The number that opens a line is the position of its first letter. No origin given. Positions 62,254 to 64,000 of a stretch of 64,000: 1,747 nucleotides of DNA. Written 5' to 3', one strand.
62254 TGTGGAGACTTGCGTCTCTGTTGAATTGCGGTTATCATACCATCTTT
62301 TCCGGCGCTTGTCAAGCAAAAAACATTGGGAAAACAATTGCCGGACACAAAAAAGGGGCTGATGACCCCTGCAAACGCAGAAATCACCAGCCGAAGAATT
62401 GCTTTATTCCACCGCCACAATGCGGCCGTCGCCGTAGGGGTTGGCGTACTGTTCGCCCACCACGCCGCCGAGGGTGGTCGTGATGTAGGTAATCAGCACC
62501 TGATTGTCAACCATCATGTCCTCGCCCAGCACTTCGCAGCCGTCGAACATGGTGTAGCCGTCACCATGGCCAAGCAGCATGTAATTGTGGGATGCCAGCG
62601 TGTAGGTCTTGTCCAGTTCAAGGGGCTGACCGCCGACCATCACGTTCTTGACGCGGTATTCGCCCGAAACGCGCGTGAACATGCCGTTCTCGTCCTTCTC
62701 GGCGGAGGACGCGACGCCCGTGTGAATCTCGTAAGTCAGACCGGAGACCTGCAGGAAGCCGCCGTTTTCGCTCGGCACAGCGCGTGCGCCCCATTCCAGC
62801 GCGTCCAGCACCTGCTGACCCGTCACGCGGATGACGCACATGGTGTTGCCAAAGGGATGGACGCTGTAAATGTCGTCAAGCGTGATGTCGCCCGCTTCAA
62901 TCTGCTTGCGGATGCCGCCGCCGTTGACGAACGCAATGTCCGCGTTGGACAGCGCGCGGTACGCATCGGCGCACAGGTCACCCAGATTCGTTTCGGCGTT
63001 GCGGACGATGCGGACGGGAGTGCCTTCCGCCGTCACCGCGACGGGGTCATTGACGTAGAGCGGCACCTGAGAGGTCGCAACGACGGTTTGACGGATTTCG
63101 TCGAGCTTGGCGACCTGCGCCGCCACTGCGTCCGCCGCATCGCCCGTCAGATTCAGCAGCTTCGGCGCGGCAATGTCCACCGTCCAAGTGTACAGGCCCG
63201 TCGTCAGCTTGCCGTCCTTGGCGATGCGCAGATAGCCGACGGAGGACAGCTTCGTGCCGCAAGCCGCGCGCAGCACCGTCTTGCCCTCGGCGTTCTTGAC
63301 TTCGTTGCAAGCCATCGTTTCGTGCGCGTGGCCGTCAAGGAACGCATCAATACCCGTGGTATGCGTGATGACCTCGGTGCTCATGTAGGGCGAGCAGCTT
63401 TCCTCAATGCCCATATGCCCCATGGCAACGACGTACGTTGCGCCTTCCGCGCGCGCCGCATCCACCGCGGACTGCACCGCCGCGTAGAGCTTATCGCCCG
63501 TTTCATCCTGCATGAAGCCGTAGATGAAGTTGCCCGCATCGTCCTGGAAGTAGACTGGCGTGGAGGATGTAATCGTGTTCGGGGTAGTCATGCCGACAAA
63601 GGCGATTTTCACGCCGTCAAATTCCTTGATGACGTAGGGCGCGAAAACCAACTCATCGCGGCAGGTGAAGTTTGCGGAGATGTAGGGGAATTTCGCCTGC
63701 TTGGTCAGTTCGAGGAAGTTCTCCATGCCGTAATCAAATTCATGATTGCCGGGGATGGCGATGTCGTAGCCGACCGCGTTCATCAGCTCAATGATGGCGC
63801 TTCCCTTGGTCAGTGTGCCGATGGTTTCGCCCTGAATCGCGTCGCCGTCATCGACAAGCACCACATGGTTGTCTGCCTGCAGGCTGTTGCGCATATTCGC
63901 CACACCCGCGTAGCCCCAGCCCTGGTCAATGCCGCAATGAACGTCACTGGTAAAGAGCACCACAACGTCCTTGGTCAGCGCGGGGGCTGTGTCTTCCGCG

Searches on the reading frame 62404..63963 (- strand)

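Call 58: search_protein_families(library=pfam, proteins=[window:62404-63963:-], max_evalue=0.00001)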
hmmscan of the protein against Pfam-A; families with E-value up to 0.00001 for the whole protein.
window:62404-63963:- (519 aa): 3 families
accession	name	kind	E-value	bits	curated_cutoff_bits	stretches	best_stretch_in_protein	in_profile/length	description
PF02872.23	5_nucleotid_C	-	9.1e-40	136.8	23.6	1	311-474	5-157/158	5'-nucleotidase, C-terminal domain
PF00149.33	Metallophos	-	6.7e-11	43.4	21.5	1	2-215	3-190/191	Calcineurin-like phosphoesterase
PF09587.15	PGA_cap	-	1.3e-09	38.4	27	1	50-222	62-239/255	Bacterial capsule synthesis protein PGA_cap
